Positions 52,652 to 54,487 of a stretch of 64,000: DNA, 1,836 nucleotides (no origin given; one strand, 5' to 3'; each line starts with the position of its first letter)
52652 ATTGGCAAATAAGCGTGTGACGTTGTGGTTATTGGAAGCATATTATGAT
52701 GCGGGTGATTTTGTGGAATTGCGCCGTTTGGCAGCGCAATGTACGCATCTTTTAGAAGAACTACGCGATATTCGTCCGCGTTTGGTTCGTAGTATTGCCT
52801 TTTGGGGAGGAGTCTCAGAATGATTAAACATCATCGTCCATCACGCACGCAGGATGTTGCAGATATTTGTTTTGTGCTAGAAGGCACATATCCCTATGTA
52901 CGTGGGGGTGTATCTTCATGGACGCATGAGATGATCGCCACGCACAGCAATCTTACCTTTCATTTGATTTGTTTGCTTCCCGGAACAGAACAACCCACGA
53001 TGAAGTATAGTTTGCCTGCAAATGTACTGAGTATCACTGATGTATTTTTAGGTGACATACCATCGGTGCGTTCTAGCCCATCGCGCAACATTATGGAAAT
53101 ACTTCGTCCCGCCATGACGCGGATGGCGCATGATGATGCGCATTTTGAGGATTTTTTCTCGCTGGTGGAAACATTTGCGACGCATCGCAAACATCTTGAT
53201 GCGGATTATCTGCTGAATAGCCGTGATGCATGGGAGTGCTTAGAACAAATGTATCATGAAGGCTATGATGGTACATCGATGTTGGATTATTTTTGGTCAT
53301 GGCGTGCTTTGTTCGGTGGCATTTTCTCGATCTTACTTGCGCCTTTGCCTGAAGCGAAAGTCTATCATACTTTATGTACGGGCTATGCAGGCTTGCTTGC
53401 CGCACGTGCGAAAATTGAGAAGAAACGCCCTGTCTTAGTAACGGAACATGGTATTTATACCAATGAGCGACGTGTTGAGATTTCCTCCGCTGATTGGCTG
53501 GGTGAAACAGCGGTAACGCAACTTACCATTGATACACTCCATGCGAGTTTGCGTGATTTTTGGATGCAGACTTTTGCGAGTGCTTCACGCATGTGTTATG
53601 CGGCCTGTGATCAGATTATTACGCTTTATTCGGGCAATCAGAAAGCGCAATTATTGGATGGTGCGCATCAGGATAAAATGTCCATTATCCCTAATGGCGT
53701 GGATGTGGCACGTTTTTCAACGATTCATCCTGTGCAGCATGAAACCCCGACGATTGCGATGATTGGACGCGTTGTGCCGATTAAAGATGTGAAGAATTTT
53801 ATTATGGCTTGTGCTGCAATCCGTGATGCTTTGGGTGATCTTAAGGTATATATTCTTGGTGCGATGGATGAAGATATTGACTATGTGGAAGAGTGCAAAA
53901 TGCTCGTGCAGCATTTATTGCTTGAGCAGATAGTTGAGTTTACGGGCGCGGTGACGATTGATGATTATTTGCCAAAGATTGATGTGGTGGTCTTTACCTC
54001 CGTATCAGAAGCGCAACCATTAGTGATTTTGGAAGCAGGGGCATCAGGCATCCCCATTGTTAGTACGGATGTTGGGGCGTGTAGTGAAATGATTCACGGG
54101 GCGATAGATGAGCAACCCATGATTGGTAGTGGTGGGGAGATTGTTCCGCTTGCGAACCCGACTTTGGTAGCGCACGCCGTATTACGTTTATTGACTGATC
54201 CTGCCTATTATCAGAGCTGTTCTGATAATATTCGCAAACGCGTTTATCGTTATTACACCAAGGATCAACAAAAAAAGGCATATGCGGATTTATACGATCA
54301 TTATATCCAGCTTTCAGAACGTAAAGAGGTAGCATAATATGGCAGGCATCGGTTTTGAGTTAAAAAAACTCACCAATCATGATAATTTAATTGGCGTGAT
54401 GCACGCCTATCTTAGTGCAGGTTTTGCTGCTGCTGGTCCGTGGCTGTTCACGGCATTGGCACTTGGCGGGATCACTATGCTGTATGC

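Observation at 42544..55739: Pel-type exopolysaccharide locus with split PelA, no PelC and an enlarged PelB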

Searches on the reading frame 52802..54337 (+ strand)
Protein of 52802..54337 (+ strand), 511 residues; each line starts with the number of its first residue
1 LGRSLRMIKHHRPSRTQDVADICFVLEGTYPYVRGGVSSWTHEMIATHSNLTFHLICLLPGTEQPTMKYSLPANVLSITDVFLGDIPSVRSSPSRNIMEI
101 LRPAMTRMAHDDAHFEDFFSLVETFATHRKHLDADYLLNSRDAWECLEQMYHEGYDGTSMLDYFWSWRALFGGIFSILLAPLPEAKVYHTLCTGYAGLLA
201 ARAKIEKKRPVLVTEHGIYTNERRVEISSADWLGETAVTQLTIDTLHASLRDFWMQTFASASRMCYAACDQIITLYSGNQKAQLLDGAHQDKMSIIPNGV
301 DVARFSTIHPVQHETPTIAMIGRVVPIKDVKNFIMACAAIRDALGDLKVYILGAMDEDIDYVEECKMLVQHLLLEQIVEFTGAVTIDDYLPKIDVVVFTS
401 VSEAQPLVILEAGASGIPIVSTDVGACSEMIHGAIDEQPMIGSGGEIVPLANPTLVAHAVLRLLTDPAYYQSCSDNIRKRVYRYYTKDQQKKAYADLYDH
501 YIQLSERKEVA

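Call 3: search_protein_families(library=pfam, proteins=[window:52802-54337:+], max_evalue=0.01)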
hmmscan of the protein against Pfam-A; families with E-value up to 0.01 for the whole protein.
window:52802-54337:+ (511 aa): 5 families
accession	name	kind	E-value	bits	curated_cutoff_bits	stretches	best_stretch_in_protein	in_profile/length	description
PF11997.14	DUF3492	-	9.3e-76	255.6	23.3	1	20-290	1-267/268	Domain of unknown function (DUF3492)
PF13692.12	Glyco_trans_1_4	-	9.4e-24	84.7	27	1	316-466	2-142/142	Glycosyl transferases group 1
PF00534.26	Glycos_transf_1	-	1.4e-22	80.4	26.4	1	308-480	8-172/172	Glycosyl transferases group 1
PF13439.12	Glyco_transf_4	-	2.4e-08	34.6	28.5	1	189-304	79-170/170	Glycosyltransferase Family 4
PF20706.3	GT4-conflict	-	6e-08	32.5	26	1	292-486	173-377/385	Family 4 Glycosyltransferase in conflict systems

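Call 4: search_protein_families(library=ncbifam, proteins=[window:52802-54337:+], max_evalue=0.01)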
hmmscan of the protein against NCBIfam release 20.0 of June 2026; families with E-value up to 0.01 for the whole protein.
window:52802-54337:+ (511 aa): 30 families (the best 25 are shown)
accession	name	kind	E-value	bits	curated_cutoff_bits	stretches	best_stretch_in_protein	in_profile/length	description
NF038011.1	PelF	equivalog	3.2e-133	445.3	100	1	21-498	1-489/489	GT4 family glycosyltransferase PelF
NF041876.1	EPS_EpsE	equivalog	1.1e-24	87.4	400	1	261-489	156-384/389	exopolysaccharide biosynthesis GT4 family glycosyltransferase EpsE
TIGR03088.1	stp2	hypoth_equivalog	8e-23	81.1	409.05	1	290-500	159-372/374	TIGR03088 family PEP-CTERM/XrtA system glycosyltransferase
TIGR03999.1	thiol_BshA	equivalog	1.4e-14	53.8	273.7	1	289-502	165-374/375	N-acetyl-alpha-D-glucosaminyl L-malate synthase BshA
NF041010.1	glycosy_Agl16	equivalog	1.9e-13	50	575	1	255-432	120-294/352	glycosylation protein Agl16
TIGR04157.1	glyco_rSAM_CFB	subfamily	2.5e-12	46.5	400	1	261-498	162-406/406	TIGR04157 family glycosyltransferase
TIGR04063.1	stp3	hypoth_equivalog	2.5e-12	46.4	442.05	1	266-501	155-395/397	TIGR04063 family PEP-CTERM/XrtA system glycosyltransferase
NF047880.1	glyco_SdgA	exception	4e-12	45.5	800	1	295-492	295-482/488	serine-aspartate repeat adhesin O-glycosyltransferase SdgA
NF038255.1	exopoly_VpsD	equivalog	7e-12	44.9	300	1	277-429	163-319/381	VpsD family glycosyltransferase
TIGR03449.1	mycothiol_MshA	equivalog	5.1e-11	42.1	462.5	1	286-479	183-382/406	D-inositol-3-phosphate glycosyltransferase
TIGR04047.1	MSMEG_0565_glyc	hypoth_equivalog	6.7e-11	41.9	259.85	1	244-431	115-315/373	MSMEG_0565 family glycosyltransferase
NF047684.1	TeichurnBiosyTuaC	equivalog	1.9e-10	40.3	550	1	294-501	188-389/391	teichuronic acid biosynthesis protein TuaC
NF041879.1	EPS_EpsH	equivalog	2.8e-10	39.5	800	1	277-499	197-414/431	exopolysaccharide biosynthesis glycosyltransferase EpsH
NF007396.0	PRK09922.1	equivalog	1.2e-09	37.5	385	1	246-433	118-301/361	lipopolysaccharide 1,6-galactosyltransferase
TIGR02149.1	glgA_Coryne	subfamily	2.5e-09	36.8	302.4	1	262-499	138-388/391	glycogen synthase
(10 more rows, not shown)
